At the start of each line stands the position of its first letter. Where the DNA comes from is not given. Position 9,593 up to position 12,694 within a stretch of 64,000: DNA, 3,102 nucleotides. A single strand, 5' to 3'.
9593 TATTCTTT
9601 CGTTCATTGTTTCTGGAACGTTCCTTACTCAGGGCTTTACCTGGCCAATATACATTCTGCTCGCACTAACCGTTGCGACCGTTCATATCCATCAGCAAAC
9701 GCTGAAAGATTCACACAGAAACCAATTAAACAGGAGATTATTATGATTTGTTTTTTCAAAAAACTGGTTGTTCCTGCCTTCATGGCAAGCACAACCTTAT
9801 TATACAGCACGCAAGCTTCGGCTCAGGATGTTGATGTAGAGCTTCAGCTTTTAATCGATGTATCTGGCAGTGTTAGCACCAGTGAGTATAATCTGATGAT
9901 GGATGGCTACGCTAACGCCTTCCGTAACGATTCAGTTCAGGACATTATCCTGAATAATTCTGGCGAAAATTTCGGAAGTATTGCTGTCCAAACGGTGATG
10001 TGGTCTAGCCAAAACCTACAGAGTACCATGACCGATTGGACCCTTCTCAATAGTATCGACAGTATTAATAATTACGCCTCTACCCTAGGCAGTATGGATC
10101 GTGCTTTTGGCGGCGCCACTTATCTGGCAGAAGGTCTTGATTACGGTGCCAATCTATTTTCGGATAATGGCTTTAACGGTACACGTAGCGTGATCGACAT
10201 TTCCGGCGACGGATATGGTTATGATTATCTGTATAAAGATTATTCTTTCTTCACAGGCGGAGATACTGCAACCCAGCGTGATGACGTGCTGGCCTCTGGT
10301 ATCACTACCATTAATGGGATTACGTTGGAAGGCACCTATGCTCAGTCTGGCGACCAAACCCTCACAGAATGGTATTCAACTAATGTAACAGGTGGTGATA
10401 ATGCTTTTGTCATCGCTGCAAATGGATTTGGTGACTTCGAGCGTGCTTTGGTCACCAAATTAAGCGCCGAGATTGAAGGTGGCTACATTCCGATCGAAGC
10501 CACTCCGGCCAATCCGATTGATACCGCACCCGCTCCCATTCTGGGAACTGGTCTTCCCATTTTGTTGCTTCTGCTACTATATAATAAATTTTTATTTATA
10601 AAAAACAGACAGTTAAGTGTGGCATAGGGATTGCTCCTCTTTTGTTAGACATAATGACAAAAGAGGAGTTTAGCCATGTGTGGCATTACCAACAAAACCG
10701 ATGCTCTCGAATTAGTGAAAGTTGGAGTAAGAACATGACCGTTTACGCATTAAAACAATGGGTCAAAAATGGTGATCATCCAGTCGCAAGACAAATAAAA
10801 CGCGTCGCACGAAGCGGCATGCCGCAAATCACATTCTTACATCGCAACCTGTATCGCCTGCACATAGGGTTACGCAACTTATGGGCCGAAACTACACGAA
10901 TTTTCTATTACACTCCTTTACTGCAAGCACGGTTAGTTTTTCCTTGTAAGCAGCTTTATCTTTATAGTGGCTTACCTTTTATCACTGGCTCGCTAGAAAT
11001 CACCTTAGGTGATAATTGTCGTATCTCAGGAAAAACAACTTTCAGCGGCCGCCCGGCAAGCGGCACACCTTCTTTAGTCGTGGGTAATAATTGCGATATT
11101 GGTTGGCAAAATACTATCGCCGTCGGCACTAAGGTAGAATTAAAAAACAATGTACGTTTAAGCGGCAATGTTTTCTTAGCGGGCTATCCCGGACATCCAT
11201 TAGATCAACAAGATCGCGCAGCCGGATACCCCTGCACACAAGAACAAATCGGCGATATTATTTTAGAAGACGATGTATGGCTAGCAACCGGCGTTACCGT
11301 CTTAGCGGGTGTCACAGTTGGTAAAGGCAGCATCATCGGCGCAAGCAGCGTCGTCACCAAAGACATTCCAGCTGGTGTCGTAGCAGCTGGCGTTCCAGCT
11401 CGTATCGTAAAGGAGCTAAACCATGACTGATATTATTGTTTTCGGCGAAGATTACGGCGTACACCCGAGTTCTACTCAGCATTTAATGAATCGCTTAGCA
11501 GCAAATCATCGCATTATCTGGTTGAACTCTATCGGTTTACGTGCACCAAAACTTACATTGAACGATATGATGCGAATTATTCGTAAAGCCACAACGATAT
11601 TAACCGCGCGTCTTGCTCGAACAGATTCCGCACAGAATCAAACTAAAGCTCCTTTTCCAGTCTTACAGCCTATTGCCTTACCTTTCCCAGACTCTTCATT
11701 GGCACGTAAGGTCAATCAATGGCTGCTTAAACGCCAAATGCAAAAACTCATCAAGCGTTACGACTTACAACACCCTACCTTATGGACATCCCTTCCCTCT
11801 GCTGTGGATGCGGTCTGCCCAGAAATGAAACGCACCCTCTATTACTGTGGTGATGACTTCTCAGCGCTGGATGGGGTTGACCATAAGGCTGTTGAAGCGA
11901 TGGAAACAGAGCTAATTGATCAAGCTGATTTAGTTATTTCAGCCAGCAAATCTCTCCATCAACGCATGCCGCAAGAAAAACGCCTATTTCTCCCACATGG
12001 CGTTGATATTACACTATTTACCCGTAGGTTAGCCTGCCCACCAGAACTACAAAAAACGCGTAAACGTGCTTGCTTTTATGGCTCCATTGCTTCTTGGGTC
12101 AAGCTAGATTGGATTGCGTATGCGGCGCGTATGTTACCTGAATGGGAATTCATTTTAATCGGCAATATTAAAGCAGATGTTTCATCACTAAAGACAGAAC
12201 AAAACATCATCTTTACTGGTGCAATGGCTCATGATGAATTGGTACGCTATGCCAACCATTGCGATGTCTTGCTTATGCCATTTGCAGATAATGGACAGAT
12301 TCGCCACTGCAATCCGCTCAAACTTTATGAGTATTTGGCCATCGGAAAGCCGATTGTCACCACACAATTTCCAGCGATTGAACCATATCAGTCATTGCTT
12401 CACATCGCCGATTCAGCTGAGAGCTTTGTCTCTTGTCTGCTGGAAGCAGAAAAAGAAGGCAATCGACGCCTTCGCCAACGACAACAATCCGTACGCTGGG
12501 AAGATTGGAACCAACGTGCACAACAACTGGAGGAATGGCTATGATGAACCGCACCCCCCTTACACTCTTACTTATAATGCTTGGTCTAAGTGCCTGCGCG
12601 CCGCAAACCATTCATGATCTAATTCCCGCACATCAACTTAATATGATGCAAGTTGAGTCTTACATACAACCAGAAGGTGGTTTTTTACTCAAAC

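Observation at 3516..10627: Exosortase-like gene, partner gene and a candidate substrate with an atypical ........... sorting signal inside a biofilm EPS locus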

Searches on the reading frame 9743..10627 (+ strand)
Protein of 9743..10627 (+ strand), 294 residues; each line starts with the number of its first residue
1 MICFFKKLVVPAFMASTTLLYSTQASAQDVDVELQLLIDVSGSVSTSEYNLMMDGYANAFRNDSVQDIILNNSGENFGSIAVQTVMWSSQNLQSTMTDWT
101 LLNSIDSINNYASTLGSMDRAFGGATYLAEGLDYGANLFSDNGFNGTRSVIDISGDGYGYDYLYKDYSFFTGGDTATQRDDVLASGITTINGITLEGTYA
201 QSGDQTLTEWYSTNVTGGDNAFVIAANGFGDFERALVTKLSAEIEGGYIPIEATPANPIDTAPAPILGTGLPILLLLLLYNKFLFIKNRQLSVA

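Call 3: search_protein_families(library=ncbifam, proteins=[window:9743-10627:+], max_evalue=0.01)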
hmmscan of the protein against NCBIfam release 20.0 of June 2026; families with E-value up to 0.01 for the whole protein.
window:9743-10627:+ (294 aa): 0 families

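Call 4: search_protein_families(library=pfam, proteins=[window:9743-10627:+], max_evalue=0.01)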
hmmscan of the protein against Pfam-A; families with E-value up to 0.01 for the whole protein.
window:9743-10627:+ (294 aa): 2 families
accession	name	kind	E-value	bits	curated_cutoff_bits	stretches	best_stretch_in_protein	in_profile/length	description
PF06707.17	DUF1194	-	9.4e-49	165.9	27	1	29-246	1-204/206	Protein of unknown function (DUF1194)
PF13519.12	VWA_2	-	0.0036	18.3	27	1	36-155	3-105/107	von Willebrand factor type A domain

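Call 5: search_protein_families(library=ncbifam, proteins=[window:9743-10627:+], max_evalue=10)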
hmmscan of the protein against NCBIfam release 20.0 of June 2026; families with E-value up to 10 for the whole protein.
window:9743-10627:+ (294 aa): 0 families

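Call 9: find_homologous_proteins(query=window:9743-10627:+)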
Query window:9743-10627:+ (294 aa): 264 proteins with E <= 0.001 among 1744 candidates; the best 120 are listed.
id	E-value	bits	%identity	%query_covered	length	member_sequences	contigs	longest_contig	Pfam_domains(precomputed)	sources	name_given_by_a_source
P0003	1.1e-187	640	100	100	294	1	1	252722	PF06707.18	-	-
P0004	1.2e-127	443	75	93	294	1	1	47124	PF06707.18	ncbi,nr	ncbi:MAG: DUF1194 domain-containing protein [Rickettsiales bacterium]|nr:DUF1194 domain-containing p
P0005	1.2e-93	332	61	89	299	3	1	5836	PF06707.18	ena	-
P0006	6.4e-92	326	59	89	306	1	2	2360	PF06707.18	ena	-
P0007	7.5e-92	326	59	89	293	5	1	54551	PF06707.18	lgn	-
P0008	7.7e-92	326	58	95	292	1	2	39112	PF06707.18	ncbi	-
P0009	3.3e-91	324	59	89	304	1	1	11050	PF06707.18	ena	-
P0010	4.6e-91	323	60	87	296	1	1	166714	PF06707.18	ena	-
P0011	6.6e-91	323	56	97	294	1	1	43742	PF06707.18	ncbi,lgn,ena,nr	ncbi:MAG: hypothetical protein COA45_11325 [Zetaproteobacteria bacterium]|nr:MAG: hypothetical prote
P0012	1.4e-90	322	56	95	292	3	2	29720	PF06707.18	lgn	-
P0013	1.5e-89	318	62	81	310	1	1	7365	PF06707.18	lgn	-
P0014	1.5e-89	318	57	94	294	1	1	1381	PF06707.18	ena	-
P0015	1.9e-89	318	58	87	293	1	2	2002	PF06707.18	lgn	-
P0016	7.1e-89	316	58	90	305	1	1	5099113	PF06707.18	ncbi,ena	-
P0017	1.6e-88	315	53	99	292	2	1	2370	PF06707.18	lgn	-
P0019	1.1e-87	312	55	90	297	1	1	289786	PF06707.18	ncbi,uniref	ncbi:DUF1194 domain-containing protein [Kiloniella sp. b19]|uniref:DUF1194 domain-containing protein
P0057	2.0e-35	141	42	82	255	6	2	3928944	PF06707.18,PF07589.17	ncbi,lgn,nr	ncbi:DUF1194 domain-containing protein [Sedimenticola thiotaurini]|nr:DUF1194 domain-containing prot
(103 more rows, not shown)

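Call 13: find_encoding_contigs(protein=P0004, flank=10000)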
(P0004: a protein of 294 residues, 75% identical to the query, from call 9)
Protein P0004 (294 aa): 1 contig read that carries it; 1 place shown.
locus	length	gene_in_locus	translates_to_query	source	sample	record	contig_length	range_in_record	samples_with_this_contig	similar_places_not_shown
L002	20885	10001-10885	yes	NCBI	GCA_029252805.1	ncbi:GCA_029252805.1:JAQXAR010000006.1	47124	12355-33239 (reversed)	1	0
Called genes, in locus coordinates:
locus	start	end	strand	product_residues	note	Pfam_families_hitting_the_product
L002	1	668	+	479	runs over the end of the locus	PF00072:Response_reg, PF00158:Sigma54_activat, PF14532:Sigma54_activ_2, PF25601:AAA_lid_14, PF02954:HTH_8 (weak)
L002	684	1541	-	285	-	PF00072:Response_reg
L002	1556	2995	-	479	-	PF01210:NAD_Gly3P_dh_N (faint), PF02558:ApbA (weak), PF03446:NAD_binding_2 (faint), PF03721:UDPG_MGDP_dh_N, PF03807:F420_oxidored (faint), PF00984:UDPG_MGDP_dh, PF03720:UDPG_MGDP_dh_C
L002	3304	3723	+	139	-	PF00072:Response_reg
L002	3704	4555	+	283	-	-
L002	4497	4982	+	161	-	-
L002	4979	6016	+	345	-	PF13439:Glyco_transf_4, PF13579:Glyco_trans_4_4, PF00534:Glycos_transf_1, PF13692:Glyco_trans_1_4, PF20706:GT4-conflict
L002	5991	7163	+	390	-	PF13439:Glyco_transf_4, PF13579:Glyco_trans_4_4 (faint), PF00534:Glycos_transf_1, PF13692:Glyco_trans_1_4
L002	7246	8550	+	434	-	PF01943:Polysacc_synt, PF13440:Polysacc_synt_3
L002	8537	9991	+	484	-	PF04932:Wzy_C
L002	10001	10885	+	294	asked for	PF06707:DUF1194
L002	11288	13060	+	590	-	PF13522:GATase_6, PF13537:GATase_7, PF01380:SIS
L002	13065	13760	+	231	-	PF00132:Hexapep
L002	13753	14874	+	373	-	PF00534:Glycos_transf_1, PF13692:Glyco_trans_1_4, PF13524:Glyco_trans_1_2 (faint)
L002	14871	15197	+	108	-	-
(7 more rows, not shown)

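Call 20: find_encoding_contigs(protein=P0019, flank=10000, max_places=2)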
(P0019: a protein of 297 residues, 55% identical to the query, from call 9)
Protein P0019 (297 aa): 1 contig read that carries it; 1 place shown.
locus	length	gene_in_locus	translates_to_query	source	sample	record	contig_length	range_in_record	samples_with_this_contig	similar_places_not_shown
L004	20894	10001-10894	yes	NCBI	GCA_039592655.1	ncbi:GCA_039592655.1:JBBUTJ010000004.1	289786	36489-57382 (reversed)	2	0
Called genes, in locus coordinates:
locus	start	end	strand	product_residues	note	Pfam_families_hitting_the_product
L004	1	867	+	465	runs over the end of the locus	PF04932:Wzy_C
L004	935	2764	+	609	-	PF13522:GATase_6, PF13537:GATase_7, PF01380:SIS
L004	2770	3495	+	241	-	PF00132:Hexapep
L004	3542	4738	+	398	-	PF00534:Glycos_transf_1 (faint), PF13692:Glyco_trans_1_4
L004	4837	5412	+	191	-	-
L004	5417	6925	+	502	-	PF13807:GNVR (weak)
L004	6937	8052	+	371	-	PF13439:Glyco_transf_4, PF13477:Glyco_trans_4_2 (faint), PF13579:Glyco_trans_4_4 (weak), PF20706:GT4-conflict (weak), PF00534:Glycos_transf_1, PF13692:Glyco_trans_1_4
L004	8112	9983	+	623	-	PF13506:Glyco_transf_21 (faint), PF00535:Glycos_transf_2, PF13641:Glyco_tranf_2_3, PF02397:Bac_transf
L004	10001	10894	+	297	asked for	PF06707:DUF1194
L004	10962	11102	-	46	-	-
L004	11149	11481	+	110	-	PF01740:STAS, PF13466:STAS_2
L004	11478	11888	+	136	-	-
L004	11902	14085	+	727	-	PF02563:Poly_export, PF10531:SLBB, PF22461:SLBB_2 (weak), PF10531:SLBB, PF22461:SLBB_2 (weak), PF10531:SLBB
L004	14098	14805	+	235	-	-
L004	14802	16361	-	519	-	PF13581:HATPase_c_2, PF00072:Response_reg, PF07228:SpoIIE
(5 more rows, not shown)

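Call 21: find_encoding_contigs(protein=P0011, flank=10000, max_places=2)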
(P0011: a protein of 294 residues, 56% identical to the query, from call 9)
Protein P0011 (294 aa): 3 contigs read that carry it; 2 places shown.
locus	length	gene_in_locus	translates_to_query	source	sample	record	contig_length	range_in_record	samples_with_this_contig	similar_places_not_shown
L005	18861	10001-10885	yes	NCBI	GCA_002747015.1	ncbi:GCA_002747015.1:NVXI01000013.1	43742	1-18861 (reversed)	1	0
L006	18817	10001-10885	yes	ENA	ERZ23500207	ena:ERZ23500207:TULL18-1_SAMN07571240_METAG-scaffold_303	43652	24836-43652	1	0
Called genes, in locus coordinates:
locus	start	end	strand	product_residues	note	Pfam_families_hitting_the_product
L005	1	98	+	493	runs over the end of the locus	PF01943:Polysacc_synt, PF13440:Polysacc_synt_3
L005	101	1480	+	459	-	PF04932:Wzy_C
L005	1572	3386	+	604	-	PF13230:GATase_4 (faint), PF13522:GATase_6, PF13537:GATase_7, PF01380:SIS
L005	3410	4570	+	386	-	PF13692:Glyco_trans_1_4 (weak)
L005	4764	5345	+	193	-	-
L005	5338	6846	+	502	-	PF13807:GNVR (weak)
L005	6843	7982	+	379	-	-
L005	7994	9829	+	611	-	PF13641:Glyco_tranf_2_3, PF00535:Glycos_transf_2, PF13632:Glyco_trans_2_3 (weak), PF02397:Bac_transf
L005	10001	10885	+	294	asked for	PF06707:DUF1194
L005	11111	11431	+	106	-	PF01740:STAS, PF13466:STAS_2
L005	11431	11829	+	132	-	-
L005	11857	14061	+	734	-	PF02563:Poly_export, PF10531:SLBB, PF22461:SLBB_2 (weak), PF10531:SLBB, PF22461:SLBB_2 (weak), PF10531:SLBB, PF22461:SLBB_2 (weak), PF10531:SLBB, +1 more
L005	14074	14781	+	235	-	PF10609:ParA (faint)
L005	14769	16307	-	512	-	-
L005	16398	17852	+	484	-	PF00072:Response_reg, PF00158:Sigma54_activat, PF14532:Sigma54_activ_2, PF25601:AAA_lid_14, PF02954:HTH_8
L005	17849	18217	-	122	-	PF01627:Hpt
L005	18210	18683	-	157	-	PF00072:Response_reg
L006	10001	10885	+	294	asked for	PF06707:DUF1194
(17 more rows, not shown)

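Call 22: find_encoding_contigs(protein=P0016, flank=10000, max_places=2)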
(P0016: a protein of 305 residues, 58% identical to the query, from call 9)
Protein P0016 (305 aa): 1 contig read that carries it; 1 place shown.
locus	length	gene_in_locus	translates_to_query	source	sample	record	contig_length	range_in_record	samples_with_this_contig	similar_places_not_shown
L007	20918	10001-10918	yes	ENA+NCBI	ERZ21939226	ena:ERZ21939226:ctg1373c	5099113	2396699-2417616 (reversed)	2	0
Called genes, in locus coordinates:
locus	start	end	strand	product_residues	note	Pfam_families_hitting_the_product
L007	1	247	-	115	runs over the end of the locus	PF05717:TnpB_IS66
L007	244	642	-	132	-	PF01527:HTH_Tnp_1 (weak)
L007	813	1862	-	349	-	PF02463:SMC_N (weak), PF00005:ABC_tran, PF13304:AAA_21 (faint), PF17912:OB_MalK (weak)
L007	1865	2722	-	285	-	PF00528:BPD_transp_1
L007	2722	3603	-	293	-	PF00528:BPD_transp_1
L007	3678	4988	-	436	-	PF01547:SBP_bac_1, PF13416:SBP_bac_8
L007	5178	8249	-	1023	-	PF07719:TPR_2 (faint), PF13374:TPR_10 (faint), PF13424:TPR_12 (weak), PF12770:CHAT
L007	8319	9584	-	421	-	PF07694:5TM-5TMR_LYT, PF00512:HisKA, PF02518:HATPase_c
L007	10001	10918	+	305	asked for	PF06707:DUF1194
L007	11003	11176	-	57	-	-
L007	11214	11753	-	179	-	PF06693:DUF1190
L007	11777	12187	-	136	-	PF03994:DUF350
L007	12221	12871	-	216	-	PF10679:DUF2491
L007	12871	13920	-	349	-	PF07885:Ion_trans_2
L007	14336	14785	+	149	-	PF09938:DUF2170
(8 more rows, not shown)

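Call 37: find_related_loci(query=A6, collection=genome_contigs, flank=10000)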
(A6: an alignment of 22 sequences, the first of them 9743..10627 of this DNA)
Query A6 (294 aa) in genome_contigs; peptide patterns used: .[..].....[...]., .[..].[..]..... (x = any residue, [..] = any of these).
182 stretches matched a pattern; 73 encode a relative of the query (tblastn E <= 1e-3); 73 distinct loci.
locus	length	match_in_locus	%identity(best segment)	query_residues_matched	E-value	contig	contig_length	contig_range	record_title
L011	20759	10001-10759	60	29-281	2e-95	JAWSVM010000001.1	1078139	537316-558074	MAG: Alphaproteobacteria bacterium isolate AMN13_PHB_alp1 T50P3HB_contig_4, whole genome shotgun sequence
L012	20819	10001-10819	58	5-268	3e-95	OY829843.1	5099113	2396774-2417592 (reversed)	MAG: Alphaproteobacteria bacterium isolate f39589be-575b-4b6e-84b1-1196dcf6da37 genome assembly, chromosome: 1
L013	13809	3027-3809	57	18-279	7e-91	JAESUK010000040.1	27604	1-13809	MAG: Alphaproteobacteria bacterium isolate NORP339 CoAssembly_670399, whole genome shotgun sequence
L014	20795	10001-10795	55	2-266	6e-89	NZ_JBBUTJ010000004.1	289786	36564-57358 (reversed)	Kiloniella sp. GXU_MW_B19 Scaffold4, whole genome shotgun sequence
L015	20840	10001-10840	55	1-280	3e-94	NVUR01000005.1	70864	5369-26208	MAG: Alphaproteobacteria bacterium isolate NORP84 Contig_source1383C_996, whole genome shotgun sequence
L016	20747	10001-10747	43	2-265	5e-54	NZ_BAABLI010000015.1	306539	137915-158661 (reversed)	Corallincola platygyrae strain JCM 18796 sequence15, whole genome shotgun sequence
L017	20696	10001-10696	43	26-283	9e-53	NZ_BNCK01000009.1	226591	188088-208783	Thalassotalea marina strain KCTC 42731 sequence09, whole genome shotgun sequence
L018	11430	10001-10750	38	1-265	3e-50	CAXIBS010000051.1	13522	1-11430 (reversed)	MAG TPA_asm: uncultured Colwellia sp. isolate ERR7163071_binner12_101 genome assembly, contig: ERZ8868744.3476, whole ge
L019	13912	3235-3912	40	18-265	3e-50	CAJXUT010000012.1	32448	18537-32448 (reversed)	MAG TPA_asm: uncultured Colwellia sp. isolate SRR3933264_bin.3_MetaBAT_v2.12.1_MAG genome assembly, contig: NODE_57_leng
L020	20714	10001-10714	41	12-274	2e-48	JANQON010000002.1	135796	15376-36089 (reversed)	MAG: Marinicaulis sp. isolate IP29b_bin.134 k99_1995664, whole genome shotgun sequence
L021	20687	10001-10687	39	30-282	4e-45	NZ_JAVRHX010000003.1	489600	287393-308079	Glaciecola petra strain P117 3, whole genome shotgun sequence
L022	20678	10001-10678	38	30-279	2e-40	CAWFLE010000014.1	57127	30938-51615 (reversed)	MAG: uncultured Alphaproteobacteria bacterium isolate MFD01721.bin.2.208 genome assembly, contig: contig_64443, whole ge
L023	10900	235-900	37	18-246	7e-37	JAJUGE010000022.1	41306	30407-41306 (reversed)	MAG: Alphaproteobacteria bacterium isolate bin29 k141_777669_length_41306_cov_125.5780, whole genome shotgun sequence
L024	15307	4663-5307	39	5-246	5e-37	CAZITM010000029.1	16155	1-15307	MAG TPA_asm: uncultured Candidatus Nitrosotenuis sp. isolate binchicken_co274_15 genome assembly, contig: NODE_9112_leng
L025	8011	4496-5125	35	30-250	4e-34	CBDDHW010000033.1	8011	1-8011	MAG: Rhodospirillaceae bacterium isolate 1ec66c8d-06de-4981-a354-2a218cba640c genome assembly, contig: contig_33, whole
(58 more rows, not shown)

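Call 51: search_protein_families(library=ncbifam, proteins=[P0011, P0019, P0057], max_evalue=1)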
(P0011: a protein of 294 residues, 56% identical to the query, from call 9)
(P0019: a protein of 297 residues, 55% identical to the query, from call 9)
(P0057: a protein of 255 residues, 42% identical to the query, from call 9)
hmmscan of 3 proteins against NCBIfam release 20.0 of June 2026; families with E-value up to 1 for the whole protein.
P0011 (294 aa): 0 families

P0019 (297 aa): 0 families

P0057 (255 aa): 10 families
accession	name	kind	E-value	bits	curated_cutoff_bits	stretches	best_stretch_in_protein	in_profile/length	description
NF041538.1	PEP_EDSA_1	subfamily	7.7e-07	29.1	100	1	228-253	283-307/307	EDSAP-1 family PEP-CTERM protein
NF038125.1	PEP_CTERM_THxN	subfamily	8.6e-07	28.8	85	1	213-253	209-246/246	THxN family PEP-CTERM protein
NF041927.1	Xrt_dep_XDP1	equivalog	1.2e-05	25.5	125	1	224-253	213-242/242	exosortase-dependent surface protein XDP1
TIGR02595.1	PEP_CTERM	domain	2.1e-05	25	16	1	230-253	1-23/24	PEP-CTERM sorting domain-containing protein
NF033554.9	floc_PepA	equivalog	0.00082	19.2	80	1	46-253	62-260/261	flocculation-associated PEP-CTERM protein PepA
TIGR03370.1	VPLPA-CTERM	domain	0.00098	19.1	25.35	1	230-253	1-24/25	VPLPA-CTERM sorting domain-containing protein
TIGR03901.2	MYXO-CTERM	domain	0.0028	18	20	1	224-252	9-33/34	MYXO-CTERM sorting domain-containing protein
NF033947.0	PEP-cistern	hypoth_equivalog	0.0036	17.1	60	1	221-252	164-195/195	cistern family PEP-CTERM protein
NF038118.1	PEP_CTERM_CCXG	equivalog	0.06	13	90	1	227-253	173-199/199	CCXG family PEP-CTERM protein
NF038129.1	PEP_NF038129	equivalog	0.27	11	65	1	217-253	155-194/194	NF038129 family PEP-CTERM protein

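Call 82: find_encoding_contigs(protein=L005:101-1480:+, flank=10000, max_places=1)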
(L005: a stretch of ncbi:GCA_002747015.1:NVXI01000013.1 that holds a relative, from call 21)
Protein L005:101-1480:+ (459 aa): no gene with exactly this product is on record in the collection.

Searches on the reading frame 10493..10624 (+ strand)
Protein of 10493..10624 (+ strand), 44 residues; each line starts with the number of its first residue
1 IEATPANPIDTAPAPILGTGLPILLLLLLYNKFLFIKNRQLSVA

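Call 5: search_protein_families(library=ncbifam, proteins=[window:10493-10624:+], max_evalue=10)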
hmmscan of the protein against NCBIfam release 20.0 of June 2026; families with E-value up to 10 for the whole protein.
seq(44 aa): 1 family
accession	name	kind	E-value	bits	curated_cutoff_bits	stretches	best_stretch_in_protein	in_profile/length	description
TIGR01605.1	PYST-D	paralog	0.015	15.2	41.4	1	15-35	10-30/55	Plasmodium yoelii subtelomeric family PYST-D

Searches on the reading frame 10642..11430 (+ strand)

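Call 3: search_protein_families(library=ncbifam, proteins=[window:10642-11430:+], max_evalue=0.01)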
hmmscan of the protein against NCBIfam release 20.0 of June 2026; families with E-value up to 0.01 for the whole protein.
window:10642-11430:+ (262 aa): 42 families (the best 25 are shown)
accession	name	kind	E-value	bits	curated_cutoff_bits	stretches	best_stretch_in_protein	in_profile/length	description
NF007240.0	PRK09677.1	equivalog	1.4e-19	70.4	243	1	112-261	42-186/192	putative lipopolysaccharide biosynthesis O-acetyl transferase WbbJ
NF007076.0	PRK09527.1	equivalog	4.5e-19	68.7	347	1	143-261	74-187/203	galactoside O-acetyltransferase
NF007797.0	PRK10502.1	subfamily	7.8e-14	51.7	192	1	145-258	73-178/183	WcaF family extracellular polysaccharide biosynthesis acetyltransferase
NF041874.1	EPS_EpsC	equivalog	1e-13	51.3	150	1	207-258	115-166/168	serine O-acetyltransferase EpsC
NF000311.1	Vat_ABCDEFH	equivalog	9e-13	48.2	300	1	202-258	107-163/201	Vat family streptogramin A O-acetyltransferase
TIGR03532.1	DapD_Ac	equivalog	2e-12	47.2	231.75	1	206-260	161-215/231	2,3,4,5-tetrahydropyridine-2,6-dicarboxylate N-acetyltransferase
TIGR03308.1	phn_thr-fam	hypoth_equivalog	2.8e-12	46.9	201.65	1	206-258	109-161/204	phosphonate metabolim protein, transferase hexapeptide repeat family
TIGR03570.1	NeuD_NnaD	subfamily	3.4e-12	46.4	160.8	1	204-254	152-202/202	NeuD/PglB/VioB family sugar acetyltransferase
NF007499.0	PRK10092.1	equivalog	9.5e-12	45.1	314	1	164-259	93-183/183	maltose O-acetyltransferase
NF058585.1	HptprglPActTf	PfamEq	1.9e-11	43.9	300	1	198-258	99-159/172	heptaprenylglyceryl phosphate O-acetyltransferase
NF000490.1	chloram_CatB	equivalog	2.5e-11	43.3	350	1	145-258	57-163/210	type B chloramphenicol O-acetyltransferase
NF000147.1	stregram_VatF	exception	5.3e-11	42.4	400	1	179-258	93-173/221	streptogramin A O-acetyltransferase Vat(F)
NF000504.1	stregram_VatH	exception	6.3e-11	42.6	475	1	145-258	65-170/216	streptogramin A O-acetyltransferase Vat(H)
NF000111.1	stregram_VatD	exception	1.6e-10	41.1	400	1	145-258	61-166/209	streptogramin A O-acetyltransferase Vat(D)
TIGR04008.1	WcaF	equivalog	1.9e-10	40.9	326.3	1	205-258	124-177/180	colanic acid biosynthesis acetyltransferase WcaF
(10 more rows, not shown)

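Call 4: search_protein_families(library=pfam, proteins=[window:10642-11430:+], max_evalue=0.01)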
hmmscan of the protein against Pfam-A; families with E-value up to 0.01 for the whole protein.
window:10642-11430:+ (262 aa): 2 families
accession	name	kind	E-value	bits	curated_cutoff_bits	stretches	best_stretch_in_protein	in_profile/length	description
PF00132.30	Hexapep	-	6.1e-10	38.8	27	1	206-240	2-36/36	Bacterial transferase hexapeptide (six repeats)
PF25084.1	LbH_EIF2B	-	0.0093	16.4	54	0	214-241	75-102/105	EIF2B subunit epsilon LbH domain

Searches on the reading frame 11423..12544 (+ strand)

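Call 3: search_protein_families(library=ncbifam, proteins=[window:11423-12544:+], max_evalue=0.01)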
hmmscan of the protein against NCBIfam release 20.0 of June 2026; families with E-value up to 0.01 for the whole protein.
window:11423-12544:+ (373 aa): 3 families
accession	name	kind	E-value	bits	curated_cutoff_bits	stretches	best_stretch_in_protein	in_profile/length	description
NF047676.1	TeichurnBiosyTuaH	equivalog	1.7e-23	83.2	550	1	147-368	138-379/384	teichuronic acid biosynthesis protein TuaH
TIGR04063.1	stp3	hypoth_equivalog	1.9e-07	30.3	442.05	1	154-315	144-325/397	TIGR04063 family PEP-CTERM/XrtA system glycosyltransferase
TIGR04047.1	MSMEG_0565_glyc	hypoth_equivalog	0.00017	20.8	259.85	1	254-367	250-365/373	MSMEG_0565 family glycosyltransferase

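Call 4: search_protein_families(library=pfam, proteins=[window:11423-12544:+], max_evalue=0.01)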
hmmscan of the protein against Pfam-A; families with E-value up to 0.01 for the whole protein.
window:11423-12544:+ (373 aa): 3 families
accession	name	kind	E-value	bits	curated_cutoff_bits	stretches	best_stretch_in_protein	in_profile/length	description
PF13692.12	Glyco_trans_1_4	-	5.1e-11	43.4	27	1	214-336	2-133/142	Glycosyl transferases group 1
PF00534.26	Glycos_transf_1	-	2.3e-08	34.2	26.4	1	209-318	11-126/172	Glycosyl transferases group 1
PF13524.12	Glyco_trans_1_2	-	6.4e-06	26.6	25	1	233-370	7-143/144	Glycosyl transferase-like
